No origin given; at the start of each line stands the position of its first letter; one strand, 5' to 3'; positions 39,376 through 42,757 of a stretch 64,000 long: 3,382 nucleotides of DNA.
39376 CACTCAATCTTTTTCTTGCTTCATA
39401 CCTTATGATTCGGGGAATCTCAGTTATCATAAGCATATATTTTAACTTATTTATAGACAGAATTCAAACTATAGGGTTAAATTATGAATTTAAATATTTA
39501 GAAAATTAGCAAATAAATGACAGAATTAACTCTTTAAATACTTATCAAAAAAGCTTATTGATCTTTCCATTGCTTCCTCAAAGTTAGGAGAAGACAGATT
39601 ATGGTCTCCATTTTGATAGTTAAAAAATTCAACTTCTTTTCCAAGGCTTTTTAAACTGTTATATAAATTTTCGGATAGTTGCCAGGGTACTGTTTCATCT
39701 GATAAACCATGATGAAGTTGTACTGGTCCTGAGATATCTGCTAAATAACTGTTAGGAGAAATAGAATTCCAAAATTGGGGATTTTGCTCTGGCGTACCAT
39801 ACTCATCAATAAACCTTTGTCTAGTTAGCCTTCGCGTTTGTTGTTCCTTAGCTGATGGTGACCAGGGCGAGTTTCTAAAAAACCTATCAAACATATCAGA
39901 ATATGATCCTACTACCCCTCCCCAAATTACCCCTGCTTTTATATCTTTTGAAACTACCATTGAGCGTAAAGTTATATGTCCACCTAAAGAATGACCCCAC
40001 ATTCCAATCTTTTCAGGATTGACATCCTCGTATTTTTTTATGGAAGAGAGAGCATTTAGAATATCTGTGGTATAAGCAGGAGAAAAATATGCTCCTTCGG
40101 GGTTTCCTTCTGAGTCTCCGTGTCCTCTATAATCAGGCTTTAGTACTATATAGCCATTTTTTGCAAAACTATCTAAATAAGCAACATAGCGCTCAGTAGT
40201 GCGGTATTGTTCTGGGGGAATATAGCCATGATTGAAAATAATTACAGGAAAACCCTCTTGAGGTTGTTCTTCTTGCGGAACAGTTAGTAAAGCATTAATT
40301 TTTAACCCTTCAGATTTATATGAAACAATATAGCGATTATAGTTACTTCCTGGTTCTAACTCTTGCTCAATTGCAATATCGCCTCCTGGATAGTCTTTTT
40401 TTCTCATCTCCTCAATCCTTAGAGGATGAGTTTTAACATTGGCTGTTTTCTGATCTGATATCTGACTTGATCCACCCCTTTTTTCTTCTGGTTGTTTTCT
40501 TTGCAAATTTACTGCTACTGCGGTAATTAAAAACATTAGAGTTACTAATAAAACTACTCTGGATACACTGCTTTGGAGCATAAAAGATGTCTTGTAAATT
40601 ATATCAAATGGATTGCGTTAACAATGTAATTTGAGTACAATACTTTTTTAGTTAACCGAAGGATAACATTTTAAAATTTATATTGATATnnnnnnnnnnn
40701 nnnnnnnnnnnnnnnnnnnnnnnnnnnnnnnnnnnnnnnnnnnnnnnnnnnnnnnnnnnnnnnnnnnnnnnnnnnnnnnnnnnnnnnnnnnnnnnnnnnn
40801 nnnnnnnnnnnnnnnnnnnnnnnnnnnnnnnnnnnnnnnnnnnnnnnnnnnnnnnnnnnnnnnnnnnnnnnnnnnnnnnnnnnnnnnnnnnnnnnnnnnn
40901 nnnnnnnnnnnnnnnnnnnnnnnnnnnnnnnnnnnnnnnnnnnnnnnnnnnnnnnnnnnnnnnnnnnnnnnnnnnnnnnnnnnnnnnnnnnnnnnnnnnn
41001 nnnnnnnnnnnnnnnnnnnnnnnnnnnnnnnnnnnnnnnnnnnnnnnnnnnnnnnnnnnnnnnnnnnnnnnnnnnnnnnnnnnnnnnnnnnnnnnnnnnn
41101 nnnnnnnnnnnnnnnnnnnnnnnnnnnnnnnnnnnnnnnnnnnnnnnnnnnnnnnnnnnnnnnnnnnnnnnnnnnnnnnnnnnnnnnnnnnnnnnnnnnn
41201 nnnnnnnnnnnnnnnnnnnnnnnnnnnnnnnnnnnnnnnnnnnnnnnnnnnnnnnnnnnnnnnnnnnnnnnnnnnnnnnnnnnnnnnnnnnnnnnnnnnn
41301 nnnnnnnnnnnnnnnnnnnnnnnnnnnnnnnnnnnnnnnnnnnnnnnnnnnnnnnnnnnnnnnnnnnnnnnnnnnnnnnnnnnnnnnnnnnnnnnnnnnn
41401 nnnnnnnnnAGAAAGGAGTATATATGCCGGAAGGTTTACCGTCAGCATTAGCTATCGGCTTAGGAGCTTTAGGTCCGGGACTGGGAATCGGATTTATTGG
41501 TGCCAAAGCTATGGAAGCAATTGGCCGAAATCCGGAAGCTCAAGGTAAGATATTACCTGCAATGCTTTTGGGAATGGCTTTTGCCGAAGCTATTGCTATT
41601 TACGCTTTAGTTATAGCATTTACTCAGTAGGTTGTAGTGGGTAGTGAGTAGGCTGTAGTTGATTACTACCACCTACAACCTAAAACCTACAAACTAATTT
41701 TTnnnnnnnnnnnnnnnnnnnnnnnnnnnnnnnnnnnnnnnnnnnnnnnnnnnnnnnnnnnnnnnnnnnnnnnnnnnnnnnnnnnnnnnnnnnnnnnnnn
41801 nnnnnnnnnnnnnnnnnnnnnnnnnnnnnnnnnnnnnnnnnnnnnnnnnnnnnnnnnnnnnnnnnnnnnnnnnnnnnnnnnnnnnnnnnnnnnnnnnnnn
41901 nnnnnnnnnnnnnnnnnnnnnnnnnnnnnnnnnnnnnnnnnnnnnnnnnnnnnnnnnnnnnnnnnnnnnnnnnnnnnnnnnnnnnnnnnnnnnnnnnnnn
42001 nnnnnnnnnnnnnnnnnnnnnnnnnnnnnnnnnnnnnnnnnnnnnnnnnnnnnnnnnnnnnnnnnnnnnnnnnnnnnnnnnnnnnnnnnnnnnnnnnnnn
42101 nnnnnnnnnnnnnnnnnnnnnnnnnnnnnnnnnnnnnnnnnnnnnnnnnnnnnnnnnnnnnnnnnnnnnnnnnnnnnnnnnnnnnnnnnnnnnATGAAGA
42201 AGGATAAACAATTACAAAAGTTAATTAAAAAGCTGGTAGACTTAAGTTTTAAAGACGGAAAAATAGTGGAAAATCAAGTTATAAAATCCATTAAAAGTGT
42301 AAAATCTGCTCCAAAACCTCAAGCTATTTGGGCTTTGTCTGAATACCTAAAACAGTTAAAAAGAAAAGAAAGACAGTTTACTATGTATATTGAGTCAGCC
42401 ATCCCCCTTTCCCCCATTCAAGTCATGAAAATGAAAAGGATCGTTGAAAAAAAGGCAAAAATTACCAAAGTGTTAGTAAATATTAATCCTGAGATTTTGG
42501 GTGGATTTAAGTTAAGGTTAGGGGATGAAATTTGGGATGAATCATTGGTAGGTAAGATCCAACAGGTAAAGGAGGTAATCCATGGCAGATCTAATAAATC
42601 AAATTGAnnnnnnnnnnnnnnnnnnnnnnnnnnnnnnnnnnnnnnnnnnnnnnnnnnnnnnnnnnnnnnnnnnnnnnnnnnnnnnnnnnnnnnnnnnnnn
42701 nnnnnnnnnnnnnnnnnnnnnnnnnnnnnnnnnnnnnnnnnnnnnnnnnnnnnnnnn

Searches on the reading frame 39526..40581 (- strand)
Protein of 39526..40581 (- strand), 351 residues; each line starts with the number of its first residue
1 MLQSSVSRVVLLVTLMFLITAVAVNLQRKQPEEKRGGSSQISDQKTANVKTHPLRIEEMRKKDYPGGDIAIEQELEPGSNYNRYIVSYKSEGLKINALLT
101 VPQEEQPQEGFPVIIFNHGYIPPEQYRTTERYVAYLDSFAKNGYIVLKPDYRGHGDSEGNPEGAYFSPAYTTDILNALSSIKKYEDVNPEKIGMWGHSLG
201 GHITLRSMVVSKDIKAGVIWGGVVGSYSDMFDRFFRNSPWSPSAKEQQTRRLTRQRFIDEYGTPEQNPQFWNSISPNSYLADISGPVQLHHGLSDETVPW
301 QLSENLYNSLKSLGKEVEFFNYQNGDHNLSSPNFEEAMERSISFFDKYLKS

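Call 8: search_protein_families(library=pfam, max_evalue=0.01, proteins=[window:39526-40581:-])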
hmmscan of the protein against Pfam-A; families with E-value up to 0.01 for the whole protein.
window:39526-40581:- (351 aa): 15 families
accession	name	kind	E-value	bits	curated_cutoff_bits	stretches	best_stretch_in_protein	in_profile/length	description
PF00326.27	Peptidase_S9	-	8.5e-18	65.1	22.6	1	137-350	8-211/213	Prolyl oligopeptidase family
PF02129.25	Peptidase_S15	-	3.9e-17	63.2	23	2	92-215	2-121/262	X-Pro dipeptidyl-peptidase (S15 family)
PF20434.5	BD-FAE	-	1.5e-14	54.5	26.8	1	106-310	8-215/215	BD-FAE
PF12146.15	Hydrolase_4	-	4.4e-14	52.8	27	1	114-220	7-107/239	Serine aminopeptidase, S33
PF00561.26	Abhydrolase_1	-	7.3e-11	42.6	25.8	1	112-205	1-84/245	alpha/beta hydrolase fold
PF01738.24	DLH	-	2e-10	41.1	21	2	136-222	34-129/217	Dienelactone hydrolase family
PF05448.18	AXE1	-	2.5e-09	36.8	21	1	84-217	57-203/321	Acetyl xylan esterase (AXE1)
PF12697.13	Abhydrolase_6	-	1e-08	36.5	26.3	1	123-259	11-132/217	Alpha/beta hydrolase family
PF02230.22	Abhydrolase_2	-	4e-06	27.3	23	1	286-337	158-209/217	Phospholipase/Carboxylesterase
PF08840.17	BAAT_C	-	2.4e-05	24.9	20.9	1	177-334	9-165/210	BAAT / Acyl-CoA thioester hydrolase C terminal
PF03403.19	PAF-AH_p_II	-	0.00012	21.2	20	0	106-154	95-138/372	Platelet-activating factor acetylhydrolase, isoform II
PF03583.20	LIP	-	0.00019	21.4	23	0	140-210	23-91/286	Secretory lipase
PF07859.19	Abhydrolase_3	-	0.00022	21.5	25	1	168-328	46-207/210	alpha/beta hydrolase fold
PF00756.26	Esterase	-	0.00057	20.2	22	1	94-212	7-137/251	Putative esterase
PF07224.18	Chlorophyllase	-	0.0011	18.3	26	1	108-204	39-130/301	Chlorophyllase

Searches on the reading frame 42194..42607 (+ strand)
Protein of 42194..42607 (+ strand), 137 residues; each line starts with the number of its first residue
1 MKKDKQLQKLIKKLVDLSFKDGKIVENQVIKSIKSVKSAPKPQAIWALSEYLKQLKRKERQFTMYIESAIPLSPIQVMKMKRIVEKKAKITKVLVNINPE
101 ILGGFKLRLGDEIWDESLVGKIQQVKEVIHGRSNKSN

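Call 10: search_protein_families(library=pfam, max_evalue=0.001, proteins=[window:42194-42607:+])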
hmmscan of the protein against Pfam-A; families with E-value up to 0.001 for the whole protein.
window:42194-42607:+ (137 aa): 1 family
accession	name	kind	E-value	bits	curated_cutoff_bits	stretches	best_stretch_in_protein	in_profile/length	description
PF00213.23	OSCP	-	3.2e-12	47.3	22.3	1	48-127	89-170/172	ATP synthase delta (OSCP) subunit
